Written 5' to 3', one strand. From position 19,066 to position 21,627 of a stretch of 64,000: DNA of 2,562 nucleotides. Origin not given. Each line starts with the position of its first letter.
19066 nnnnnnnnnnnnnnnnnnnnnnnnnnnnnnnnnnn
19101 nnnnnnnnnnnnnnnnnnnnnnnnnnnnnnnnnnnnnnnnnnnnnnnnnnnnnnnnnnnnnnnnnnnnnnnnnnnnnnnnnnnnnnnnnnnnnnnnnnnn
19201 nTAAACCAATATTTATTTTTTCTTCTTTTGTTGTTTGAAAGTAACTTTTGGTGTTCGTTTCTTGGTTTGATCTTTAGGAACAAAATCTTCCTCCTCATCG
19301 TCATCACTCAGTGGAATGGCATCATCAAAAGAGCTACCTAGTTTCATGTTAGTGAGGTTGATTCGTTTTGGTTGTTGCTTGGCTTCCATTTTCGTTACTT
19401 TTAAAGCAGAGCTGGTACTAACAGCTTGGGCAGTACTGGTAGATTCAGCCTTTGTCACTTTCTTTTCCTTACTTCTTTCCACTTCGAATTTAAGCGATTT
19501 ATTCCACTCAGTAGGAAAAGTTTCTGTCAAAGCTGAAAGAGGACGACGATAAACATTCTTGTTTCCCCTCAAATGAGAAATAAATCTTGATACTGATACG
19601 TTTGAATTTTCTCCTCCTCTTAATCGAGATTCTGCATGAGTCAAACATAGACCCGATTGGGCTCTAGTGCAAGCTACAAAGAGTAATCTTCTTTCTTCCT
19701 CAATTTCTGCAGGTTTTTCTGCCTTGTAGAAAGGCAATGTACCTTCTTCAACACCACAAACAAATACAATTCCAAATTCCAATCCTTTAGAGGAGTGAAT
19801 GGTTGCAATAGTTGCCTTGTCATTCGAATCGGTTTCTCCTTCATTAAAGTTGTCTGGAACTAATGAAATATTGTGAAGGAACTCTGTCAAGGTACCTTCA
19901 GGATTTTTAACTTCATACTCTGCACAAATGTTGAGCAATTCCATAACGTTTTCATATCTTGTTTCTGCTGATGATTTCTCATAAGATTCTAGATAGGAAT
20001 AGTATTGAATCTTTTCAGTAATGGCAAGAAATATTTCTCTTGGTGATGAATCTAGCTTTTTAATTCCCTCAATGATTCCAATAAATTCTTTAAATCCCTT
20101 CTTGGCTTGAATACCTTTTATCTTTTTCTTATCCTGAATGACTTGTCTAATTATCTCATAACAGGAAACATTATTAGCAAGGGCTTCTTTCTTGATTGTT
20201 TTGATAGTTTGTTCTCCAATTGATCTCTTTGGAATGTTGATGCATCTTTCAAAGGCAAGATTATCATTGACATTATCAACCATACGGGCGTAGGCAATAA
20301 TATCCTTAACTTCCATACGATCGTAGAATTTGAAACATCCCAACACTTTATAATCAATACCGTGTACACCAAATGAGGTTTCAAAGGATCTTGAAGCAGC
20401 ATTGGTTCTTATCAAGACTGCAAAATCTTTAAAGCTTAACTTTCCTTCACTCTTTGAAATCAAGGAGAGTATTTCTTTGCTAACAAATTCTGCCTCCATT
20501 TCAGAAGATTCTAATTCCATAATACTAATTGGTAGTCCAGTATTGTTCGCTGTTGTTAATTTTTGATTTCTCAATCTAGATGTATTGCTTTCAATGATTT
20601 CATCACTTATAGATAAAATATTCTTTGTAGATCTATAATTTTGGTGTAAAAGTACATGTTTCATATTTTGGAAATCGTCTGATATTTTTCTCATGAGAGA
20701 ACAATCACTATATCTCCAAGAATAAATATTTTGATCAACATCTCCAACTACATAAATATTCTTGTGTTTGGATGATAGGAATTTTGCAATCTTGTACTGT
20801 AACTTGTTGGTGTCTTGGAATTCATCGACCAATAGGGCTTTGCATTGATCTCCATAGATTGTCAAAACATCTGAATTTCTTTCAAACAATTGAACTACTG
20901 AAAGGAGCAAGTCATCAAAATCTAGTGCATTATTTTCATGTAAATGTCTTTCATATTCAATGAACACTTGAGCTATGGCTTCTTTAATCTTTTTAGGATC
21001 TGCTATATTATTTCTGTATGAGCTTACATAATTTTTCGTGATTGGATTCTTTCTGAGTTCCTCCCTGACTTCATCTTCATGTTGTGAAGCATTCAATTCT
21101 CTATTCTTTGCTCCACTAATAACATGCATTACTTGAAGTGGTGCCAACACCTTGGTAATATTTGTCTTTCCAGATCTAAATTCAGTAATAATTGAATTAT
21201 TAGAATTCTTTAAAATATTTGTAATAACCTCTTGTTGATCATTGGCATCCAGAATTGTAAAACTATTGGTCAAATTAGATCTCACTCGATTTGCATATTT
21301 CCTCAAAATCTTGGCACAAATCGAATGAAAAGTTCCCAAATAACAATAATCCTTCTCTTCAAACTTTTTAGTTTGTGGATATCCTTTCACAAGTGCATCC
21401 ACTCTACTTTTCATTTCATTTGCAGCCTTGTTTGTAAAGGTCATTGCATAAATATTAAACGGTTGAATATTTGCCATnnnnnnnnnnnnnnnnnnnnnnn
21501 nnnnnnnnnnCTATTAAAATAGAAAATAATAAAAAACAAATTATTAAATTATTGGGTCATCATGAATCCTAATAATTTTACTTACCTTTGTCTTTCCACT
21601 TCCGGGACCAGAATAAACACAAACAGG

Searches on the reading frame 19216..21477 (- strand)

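Call 63: search_protein_families(library=pfam, proteins=[window:19216-21477:-], max_evalue=0.0001)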
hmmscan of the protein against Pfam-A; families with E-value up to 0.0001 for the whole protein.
window:19216-21477:- (754 aa): 5 families
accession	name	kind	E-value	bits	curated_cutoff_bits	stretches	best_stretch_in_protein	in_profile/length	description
PF13361.12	UvrD_C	-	2.1e-66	225.2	25.6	1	276-616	2-349/350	UvrD-like helicase C-terminal domain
PF00580.27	UvrD-helicase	-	1.6e-56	192.4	23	1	3-270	42-271/271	UvrD/REP helicase N-terminal domain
PF13245.12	AAA_19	-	5.6e-11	43.2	25.1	1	7-253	42-132/134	AAA domain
PF13538.12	UvrD_C_2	-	1.7e-08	34.7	27.4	1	555-612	2-51/52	UvrD-like helicase C-terminal domain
PF13087.12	AAA_12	-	3.1e-05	24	27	0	505-612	89-190/195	AAA domain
